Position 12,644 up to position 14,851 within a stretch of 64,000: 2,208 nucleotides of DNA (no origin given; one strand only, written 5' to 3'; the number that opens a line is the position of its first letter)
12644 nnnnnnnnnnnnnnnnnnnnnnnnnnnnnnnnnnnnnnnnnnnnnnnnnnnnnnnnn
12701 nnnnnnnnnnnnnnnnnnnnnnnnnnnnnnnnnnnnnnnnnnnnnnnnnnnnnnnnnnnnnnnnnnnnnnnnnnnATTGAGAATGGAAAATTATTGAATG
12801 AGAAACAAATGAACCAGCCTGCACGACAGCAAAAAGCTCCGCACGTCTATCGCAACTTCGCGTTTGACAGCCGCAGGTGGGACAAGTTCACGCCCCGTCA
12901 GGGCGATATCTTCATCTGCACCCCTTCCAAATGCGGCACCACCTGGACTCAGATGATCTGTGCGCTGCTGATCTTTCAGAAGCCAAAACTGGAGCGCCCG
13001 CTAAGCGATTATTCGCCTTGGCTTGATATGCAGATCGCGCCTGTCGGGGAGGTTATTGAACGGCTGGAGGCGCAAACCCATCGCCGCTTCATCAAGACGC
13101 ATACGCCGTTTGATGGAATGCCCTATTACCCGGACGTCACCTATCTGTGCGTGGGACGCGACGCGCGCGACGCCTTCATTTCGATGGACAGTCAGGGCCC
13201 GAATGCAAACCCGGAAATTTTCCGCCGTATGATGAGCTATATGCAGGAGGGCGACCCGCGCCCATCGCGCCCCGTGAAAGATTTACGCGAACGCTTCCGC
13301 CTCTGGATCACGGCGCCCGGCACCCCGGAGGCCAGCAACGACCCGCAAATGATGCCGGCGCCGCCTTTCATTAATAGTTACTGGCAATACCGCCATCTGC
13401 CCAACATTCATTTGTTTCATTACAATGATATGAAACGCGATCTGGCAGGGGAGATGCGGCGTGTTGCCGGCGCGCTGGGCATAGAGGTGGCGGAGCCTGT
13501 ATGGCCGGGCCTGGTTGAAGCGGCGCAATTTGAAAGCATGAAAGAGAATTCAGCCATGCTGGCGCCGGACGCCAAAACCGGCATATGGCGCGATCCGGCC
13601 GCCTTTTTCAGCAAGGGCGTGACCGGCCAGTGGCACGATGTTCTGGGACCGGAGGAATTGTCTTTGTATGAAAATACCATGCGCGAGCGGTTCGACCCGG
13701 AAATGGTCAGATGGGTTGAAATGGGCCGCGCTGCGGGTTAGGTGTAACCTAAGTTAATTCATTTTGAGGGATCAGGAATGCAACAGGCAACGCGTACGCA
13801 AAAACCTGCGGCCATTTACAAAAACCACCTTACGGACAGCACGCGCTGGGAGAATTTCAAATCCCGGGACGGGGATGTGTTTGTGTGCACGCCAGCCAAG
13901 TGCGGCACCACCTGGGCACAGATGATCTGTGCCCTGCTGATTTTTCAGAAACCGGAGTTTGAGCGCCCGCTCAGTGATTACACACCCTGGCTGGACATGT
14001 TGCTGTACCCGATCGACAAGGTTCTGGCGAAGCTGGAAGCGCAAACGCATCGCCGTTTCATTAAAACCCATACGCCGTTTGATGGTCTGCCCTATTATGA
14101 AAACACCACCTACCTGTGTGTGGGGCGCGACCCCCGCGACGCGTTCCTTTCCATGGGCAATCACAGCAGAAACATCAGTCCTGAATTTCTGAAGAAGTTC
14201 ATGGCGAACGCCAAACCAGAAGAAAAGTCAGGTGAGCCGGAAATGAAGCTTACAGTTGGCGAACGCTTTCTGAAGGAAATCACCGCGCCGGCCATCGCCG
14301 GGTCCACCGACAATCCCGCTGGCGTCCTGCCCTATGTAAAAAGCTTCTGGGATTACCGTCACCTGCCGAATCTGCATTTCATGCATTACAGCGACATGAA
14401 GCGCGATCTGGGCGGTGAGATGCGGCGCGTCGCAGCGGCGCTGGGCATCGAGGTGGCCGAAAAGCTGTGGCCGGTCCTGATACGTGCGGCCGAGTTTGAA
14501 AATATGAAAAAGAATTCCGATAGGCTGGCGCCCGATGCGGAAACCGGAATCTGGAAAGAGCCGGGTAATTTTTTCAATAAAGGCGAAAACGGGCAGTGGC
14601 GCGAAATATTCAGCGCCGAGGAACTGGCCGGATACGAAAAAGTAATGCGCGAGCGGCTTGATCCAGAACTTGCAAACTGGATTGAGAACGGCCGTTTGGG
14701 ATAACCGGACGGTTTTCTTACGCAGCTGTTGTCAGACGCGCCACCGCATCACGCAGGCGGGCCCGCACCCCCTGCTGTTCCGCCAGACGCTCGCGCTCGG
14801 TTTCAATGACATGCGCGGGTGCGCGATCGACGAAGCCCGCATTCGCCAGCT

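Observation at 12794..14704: Tandem paralogous PAPS-type sulfotransferases next to valS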

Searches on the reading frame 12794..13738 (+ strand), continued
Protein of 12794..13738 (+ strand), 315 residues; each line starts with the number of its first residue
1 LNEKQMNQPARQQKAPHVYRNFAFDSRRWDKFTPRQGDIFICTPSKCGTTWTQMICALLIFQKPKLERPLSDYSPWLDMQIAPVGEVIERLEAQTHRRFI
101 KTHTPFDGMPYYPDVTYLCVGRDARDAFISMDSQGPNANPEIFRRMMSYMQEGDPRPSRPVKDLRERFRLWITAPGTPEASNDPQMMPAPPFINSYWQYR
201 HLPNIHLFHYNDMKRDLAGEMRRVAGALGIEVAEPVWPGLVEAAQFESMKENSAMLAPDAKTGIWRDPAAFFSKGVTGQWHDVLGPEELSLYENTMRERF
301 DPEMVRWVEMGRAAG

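Call 37: fold_search(model_id=the predicted structure, library=pdb)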
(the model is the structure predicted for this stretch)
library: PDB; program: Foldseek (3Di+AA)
matches with E <= 10: 526; with E <= 0.001: 100
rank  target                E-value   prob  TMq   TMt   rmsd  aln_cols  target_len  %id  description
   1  1hy3_A                2.4e-13  1.00  0.68  0.73   3.8       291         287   21  CRYSTAL STRUCTURE OF HUMAN ESTROGEN SULFOTRANSFERASE V269E MUTANT IN THE PRESENCE OF PAPS (released 2002-06-19)
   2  1aqu_B                5.7e-13  1.00  0.68  0.75   3.8       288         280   19  ESTROGEN SULFOTRANSFERASE WITH BOUND INACTIVE COFACTOR PAP AND 17-BETA ESTRADIOL (released 1998-10-28)
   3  8xjp                  8.3e-13  1.00  0.68  0.72   3.9       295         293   23  Crystal structure of a sulfotransferase S4 in complex with PAP and 2-Phe-br (released 2024-12-25)
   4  1q22                  8.3e-13  1.00  0.68  0.72   6.0       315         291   20  Crystal structure of human cholesterol sulfotransferase (SULT2B1b) in the presence of DHEA and PAP (released 2003-11-11)
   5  1efh_B                1.1e-12  1.00  0.67  0.73   3.8       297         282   19  CRYSTAL STRUCTURE OF THE HUMAN HYDROXYSTEROID SULFOTRANSFERASE IN THE PRESENCE OF PAP (released 2000-09-06)
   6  1aqy_A                1.1e-12  1.00  0.68  0.74   3.9       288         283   18  ESTROGEN SULFOTRANSFERASE WITH PAP (released 1998-10-28)
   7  2zvp                  1.3e-12  1.00  0.70  0.75   3.4       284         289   20  Crystal structure of mouse cytosolic sulfotransferase mSULT1D1 complex with PAP and p-nitrophenol (released 2008-12-30)
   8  1g3m_A                1.3e-12  1.00  0.68  0.73   3.8       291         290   21  CRYSTAL STRUCTURE OF HUMAN ESTROGEN SULFOTRANSFERASE IN COMPLEX WITH IN-ACTIVE COFACTOR PAP AND 3,5,3',5'-TETRACHLORO- (released 2003-07-22)
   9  1x8k_A                1.7e-12  1.00  0.65  0.59   6.1       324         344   21  Crystal structure of retinol dehydratase in complex with anhydroretinol and inactive cofactor PAP (released 2005-02-08)
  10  1efh_A                1.8e-12  1.00  0.67  0.73   3.9       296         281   19  CRYSTAL STRUCTURE OF THE HUMAN HYDROXYSTEROID SULFOTRANSFERASE IN THE PRESENCE OF PAP (released 2000-09-06)
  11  1g3m_B                2.0e-12  1.00  0.68  0.73   3.9       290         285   20  CRYSTAL STRUCTURE OF HUMAN ESTROGEN SULFOTRANSFERASE IN COMPLEX WITH IN-ACTIVE COFACTOR PAP AND 3,5,3',5'-TETRACHLORO- (released 2003-07-22)
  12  1aqu_A                2.0e-12  1.00  0.67  0.73   3.9       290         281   18  ESTROGEN SULFOTRANSFERASE WITH BOUND INACTIVE COFACTOR PAP AND 17-BETA ESTRADIOL (released 1998-10-28)
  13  1q20                  2.0e-12  1.00  0.69  0.72   5.9       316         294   20  Crystal Structure of human cholesterol sulfotransferase (SULT2B1b) in the presence of PAP and pregnenolone (released 2003-11-11)
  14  8xjq                  2.1e-12  1.00  0.69  0.72   3.6       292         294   23  Crystal structure of a sulfotransferase S4 in complex with PAP and PNPS (released 2024-12-25)
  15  8xgz                  2.2e-12  1.00  0.70  0.73   3.5       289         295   22  Crystal structure of a sulfotransferase S4 in complex with PAP (released 2024-12-18)
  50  22ga_A                2.4e-11  1.00  0.62  0.59   6.2       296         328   19  Crystal structure of sorghum sulfotransferase LGS1 reveals sulfation-assisted BC-ring formation in strigolactone biosy (released 2026-02-04)
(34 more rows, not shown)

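Call 38: list_cluster_members(proteins=[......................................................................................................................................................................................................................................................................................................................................, window:12809-13738:+, window:13778-14701:+])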
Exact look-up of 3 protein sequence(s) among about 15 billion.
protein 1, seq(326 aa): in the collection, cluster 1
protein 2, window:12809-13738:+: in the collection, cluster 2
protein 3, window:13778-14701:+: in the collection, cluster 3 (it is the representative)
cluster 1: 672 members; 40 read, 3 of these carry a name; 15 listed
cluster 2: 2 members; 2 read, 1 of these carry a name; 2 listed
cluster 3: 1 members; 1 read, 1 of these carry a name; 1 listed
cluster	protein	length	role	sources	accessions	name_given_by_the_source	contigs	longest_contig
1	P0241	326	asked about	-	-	glycolipid sulfotransferase [Mycobacterium tuberculosis] | Glycolipid sulfotransferase Rv1373 n=5 Tax=Mycobacterium tuberculosis TaxID=1773 ... | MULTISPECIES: glycolipid sulfotransferase [Mycobacterium]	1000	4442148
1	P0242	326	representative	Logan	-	-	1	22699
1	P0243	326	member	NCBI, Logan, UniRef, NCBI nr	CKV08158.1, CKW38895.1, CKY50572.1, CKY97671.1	glycolipid sulfotransferase [Mycobacterium tuberculosis] | glycolipid sulfotransferase n=1 Tax=Mycobacterium tuberculosis TaxID=1773 ...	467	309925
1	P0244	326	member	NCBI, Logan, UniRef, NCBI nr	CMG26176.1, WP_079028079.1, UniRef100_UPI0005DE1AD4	glycolipid sulfotransferase [Mycobacterium tuberculosis] | glycolipid sulfotransferase n=1 Tax=Mycobacterium tuberculosis TaxID=1773 ...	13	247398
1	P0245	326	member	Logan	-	-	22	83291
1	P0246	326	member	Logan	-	-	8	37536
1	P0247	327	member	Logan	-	-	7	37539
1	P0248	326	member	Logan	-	-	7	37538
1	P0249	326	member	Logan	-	-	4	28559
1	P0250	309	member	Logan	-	-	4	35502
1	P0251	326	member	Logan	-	-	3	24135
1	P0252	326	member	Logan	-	-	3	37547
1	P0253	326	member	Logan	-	-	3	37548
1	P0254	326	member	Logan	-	-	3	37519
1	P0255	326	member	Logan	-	-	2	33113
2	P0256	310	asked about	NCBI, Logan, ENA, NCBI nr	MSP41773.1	MAG: sulfotransferase domain-containing protein [Alphaproteobacteria bacterium] | sulfotransferase domain-containing protein [Alphaproteobacteria bacterium]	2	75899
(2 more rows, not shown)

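Call 48: search_protein_families(library=pfam, proteins=[L007:5294-6169:+, L007:8928-9794:-, L007:9831-10766:+, L007:10779-11228:+, L007:11185-13464:+, L005:3866-5254:+, L005:9880-10770:+], max_evalue=0.00001)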
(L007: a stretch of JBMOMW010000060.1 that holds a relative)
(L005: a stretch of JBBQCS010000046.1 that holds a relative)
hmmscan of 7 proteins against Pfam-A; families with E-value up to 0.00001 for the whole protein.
L007:5294-6169:+ (291 aa): 1 family
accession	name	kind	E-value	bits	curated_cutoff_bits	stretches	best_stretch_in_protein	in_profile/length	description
PF00753.33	Lactamase_B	-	1.4e-23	84.3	22.7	1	65-256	8-184/196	Metallo-beta-lactamase superfamily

L007:8928-9794:- (288 aa): 2 families
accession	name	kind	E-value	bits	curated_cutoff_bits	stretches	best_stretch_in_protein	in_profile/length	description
PF01758.21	SBF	-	2.3e-31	109.4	24.3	1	13-191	1-183/191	Sodium Bile acid symporter family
PF13593.11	SBF_like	-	2.5e-15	57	25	1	14-237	35-262/313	SBF-like CPA transporter family (DUF4137)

L007:9831-10766:+ (311 aa): 1 family
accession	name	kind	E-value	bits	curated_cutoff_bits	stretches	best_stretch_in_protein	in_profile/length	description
PF00753.33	Lactamase_B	-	4.9e-21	76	22.7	1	85-258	8-162/196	Metallo-beta-lactamase superfamily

L007:10779-11228:+ (149 aa): 2 families
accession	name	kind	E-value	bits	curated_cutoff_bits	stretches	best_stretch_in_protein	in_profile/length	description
PF01799.25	Fer2_2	-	8.5e-27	93.5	30.3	1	71-144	1-75/75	[2Fe-2S] binding domain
PF00111.32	Fer2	-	1.1e-07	32.1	21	1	4-58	2-56/77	2Fe-2S iron-sulfur cluster binding domain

L007:11185-13464:+ (759 aa): 2 families
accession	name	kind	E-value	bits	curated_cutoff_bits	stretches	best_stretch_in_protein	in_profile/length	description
PF02738.23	MoCoBD_1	-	1.2e-35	123.2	27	1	362-576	12-241/244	Molybdopterin cofactor-binding domain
PF20256.3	MoCoBD_2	-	1.2e-27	97.6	27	2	618-698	201-283/283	Molybdopterin cofactor-binding domain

L005:3866-5254:+ (462 aa): 1 family
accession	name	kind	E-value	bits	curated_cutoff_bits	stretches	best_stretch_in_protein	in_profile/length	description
PF00202.27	Aminotran_3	-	1.6e-81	274.5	30.5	1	32-445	11-401/403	Aminotransferase class-III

L005:9880-10770:+ (296 aa): 1 family
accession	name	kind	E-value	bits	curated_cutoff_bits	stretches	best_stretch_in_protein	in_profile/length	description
PF01145.31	Band_7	-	1e-29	104.3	23.6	1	30-201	1-175/176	SPFH domain / Band 7 family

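Call 62: search_protein_representatives(protein=window:12809-13738:+)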
Query: 310 residues. Proteins with E-value up to 0.001 (for the whole library): 3934; up to 1e-10: 1634; up to 1e-30: 395. The best 150 are listed.
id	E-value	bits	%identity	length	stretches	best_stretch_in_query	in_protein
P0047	3.7e-102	358.3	53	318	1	12-308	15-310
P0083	5.8e-97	341.2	53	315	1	12-308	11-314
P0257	6.5e-94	331.2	51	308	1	1-309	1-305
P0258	2.5e-75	270.1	44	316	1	5-308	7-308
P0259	4.0e-75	269.4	45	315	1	12-308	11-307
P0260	6.6e-75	268.8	43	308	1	11-309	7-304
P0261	2.6e-73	263.5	44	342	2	10-135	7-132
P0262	1.4e-72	261.2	44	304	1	14-306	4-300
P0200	2.1e-71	257.2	43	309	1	14-306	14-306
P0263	5.0e-70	252.7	44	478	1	10-309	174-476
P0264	7.5e-69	248.8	44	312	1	12-304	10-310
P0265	8.1e-69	248.7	43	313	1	12-308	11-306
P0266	8.1e-68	245.4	42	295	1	13-306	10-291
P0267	3.6e-67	243.3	43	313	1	14-308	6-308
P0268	1.3e-66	241.5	52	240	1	74-306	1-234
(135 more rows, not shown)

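Call 63: find_encoding_contigs(protein=P0009, flank=6000, max_places=4)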
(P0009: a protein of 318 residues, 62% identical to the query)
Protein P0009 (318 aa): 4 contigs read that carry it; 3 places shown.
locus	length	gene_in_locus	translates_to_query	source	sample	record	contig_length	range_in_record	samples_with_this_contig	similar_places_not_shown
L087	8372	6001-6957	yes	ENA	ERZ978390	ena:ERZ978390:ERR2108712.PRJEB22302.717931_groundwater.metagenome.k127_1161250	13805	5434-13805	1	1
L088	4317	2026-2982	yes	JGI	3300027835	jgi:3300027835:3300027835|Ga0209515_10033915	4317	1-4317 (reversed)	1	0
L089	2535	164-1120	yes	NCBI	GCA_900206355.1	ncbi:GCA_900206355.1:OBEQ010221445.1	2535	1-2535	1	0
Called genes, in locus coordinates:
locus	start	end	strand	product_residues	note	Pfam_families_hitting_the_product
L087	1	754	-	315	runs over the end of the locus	PF00296:Bac_luciferase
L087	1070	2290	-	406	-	PF00805:Pentapeptide (weak), PF13599:Pentapeptide_4 (faint), PF00805:Pentapeptide (weak), PF13576:Pentapeptide_3 (faint), PF00805:Pentapeptide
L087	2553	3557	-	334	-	PF00296:Bac_luciferase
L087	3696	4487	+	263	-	PF00005:ABC_tran, PF13304:AAA_21 (faint)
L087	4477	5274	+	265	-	PF00950:ABC-3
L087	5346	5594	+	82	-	PF02604:PhdYeFM_antitox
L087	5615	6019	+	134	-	PF01850:PIN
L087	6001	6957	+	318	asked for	PF00685:Sulfotransfer_1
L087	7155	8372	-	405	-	?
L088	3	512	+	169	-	?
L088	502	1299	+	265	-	PF00950:ABC-3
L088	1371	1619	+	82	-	PF02604:PhdYeFM_antitox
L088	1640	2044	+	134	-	PF01850:PIN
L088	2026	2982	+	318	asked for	PF00685:Sulfotransfer_1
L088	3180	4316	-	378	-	?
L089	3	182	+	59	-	?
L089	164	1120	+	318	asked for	PF00685:Sulfotransfer_1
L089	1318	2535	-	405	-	?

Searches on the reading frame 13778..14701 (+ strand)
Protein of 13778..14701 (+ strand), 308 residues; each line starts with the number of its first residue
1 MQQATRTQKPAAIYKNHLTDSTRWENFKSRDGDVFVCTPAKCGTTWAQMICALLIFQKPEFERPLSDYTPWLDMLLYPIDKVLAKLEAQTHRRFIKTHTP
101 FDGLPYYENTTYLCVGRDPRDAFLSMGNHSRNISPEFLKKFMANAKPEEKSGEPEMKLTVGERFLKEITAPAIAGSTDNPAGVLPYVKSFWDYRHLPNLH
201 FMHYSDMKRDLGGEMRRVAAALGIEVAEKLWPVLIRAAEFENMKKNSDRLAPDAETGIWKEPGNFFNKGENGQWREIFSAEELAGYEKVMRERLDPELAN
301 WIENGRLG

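Call 4: search_protein_families(library=pfam, proteins=[window:13778-14701:+], max_evalue=0.01)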
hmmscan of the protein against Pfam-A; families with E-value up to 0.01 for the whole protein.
window:13778-14701:+ (308 aa): 1 family
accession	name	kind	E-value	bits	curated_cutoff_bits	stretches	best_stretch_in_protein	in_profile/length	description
PF00685.33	Sulfotransfer_1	-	8.4e-40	137.2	22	1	31-294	1-251/255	Sulfotransferase domain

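Call 5: search_protein_families(library=ncbifam, proteins=[window:13778-14701:+], max_evalue=0.01)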
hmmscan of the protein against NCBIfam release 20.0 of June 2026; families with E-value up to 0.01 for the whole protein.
window:13778-14701:+ (308 aa): 0 families

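Call 8: find_encoding_contigs(protein=window:13778-14701:+, flank=10000, max_places=6)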
Protein window:13778-14701:+ (308 aa): 4 contigs read that carry it; 4 places shown.
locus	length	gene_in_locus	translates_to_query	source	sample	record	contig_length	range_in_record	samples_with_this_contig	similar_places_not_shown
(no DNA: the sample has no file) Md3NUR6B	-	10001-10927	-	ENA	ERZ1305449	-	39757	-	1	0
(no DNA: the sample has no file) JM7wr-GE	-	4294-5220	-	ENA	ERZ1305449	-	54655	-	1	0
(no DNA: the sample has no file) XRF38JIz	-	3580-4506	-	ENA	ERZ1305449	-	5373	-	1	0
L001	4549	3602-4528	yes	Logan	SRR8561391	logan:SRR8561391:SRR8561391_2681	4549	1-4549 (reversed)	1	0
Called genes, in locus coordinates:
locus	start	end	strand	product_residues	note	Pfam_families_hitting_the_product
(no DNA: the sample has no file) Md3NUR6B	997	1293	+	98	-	-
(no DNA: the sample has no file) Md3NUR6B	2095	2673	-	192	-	PF00689:Cation_ATPase_C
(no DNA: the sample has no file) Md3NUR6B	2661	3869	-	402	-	PF13246:Cation_ATPase, PF00702:Hydrolase (weak)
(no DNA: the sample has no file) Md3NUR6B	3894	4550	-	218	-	PF00690:Cation_ATPase_N, PF00122:E1-E2_ATPase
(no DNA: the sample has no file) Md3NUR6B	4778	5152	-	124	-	PF03350:UPF0114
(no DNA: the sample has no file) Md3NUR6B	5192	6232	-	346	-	PF00296:Bac_luciferase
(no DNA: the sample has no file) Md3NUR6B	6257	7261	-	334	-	PF00296:Bac_luciferase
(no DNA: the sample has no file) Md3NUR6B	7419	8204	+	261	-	PF00005:ABC_tran, PF13304:AAA_21 (weak)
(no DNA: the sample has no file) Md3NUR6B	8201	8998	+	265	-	PF00950:ABC-3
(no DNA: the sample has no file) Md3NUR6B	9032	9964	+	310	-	PF00685:Sulfotransfer_1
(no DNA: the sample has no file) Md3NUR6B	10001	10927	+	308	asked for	PF00685:Sulfotransfer_1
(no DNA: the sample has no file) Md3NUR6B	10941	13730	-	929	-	PF00133:tRNA-synt_1, PF09334:tRNA-synt_1g (weak), PF13603:tRNA-synt_1_2 (weak), PF09334:tRNA-synt_1g, PF08264:Anticodon_1, PF10458:Val_tRNA-synt_C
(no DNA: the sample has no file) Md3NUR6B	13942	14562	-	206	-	PF10691:DUF2497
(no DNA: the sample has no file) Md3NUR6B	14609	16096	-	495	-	PF02321:OEP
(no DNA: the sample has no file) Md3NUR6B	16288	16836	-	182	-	PF13419:HAD_2 (weak), PF13242:Hydrolase_like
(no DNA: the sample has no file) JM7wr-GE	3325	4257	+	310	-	PF00685:Sulfotransfer_1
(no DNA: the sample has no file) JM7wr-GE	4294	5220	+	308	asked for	PF00685:Sulfotransfer_1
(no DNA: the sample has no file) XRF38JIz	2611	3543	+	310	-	PF00685:Sulfotransfer_1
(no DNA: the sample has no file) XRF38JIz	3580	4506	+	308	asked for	PF00685:Sulfotransfer_1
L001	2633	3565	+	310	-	PF00685:Sulfotransfer_1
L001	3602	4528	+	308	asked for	PF00685:Sulfotransfer_1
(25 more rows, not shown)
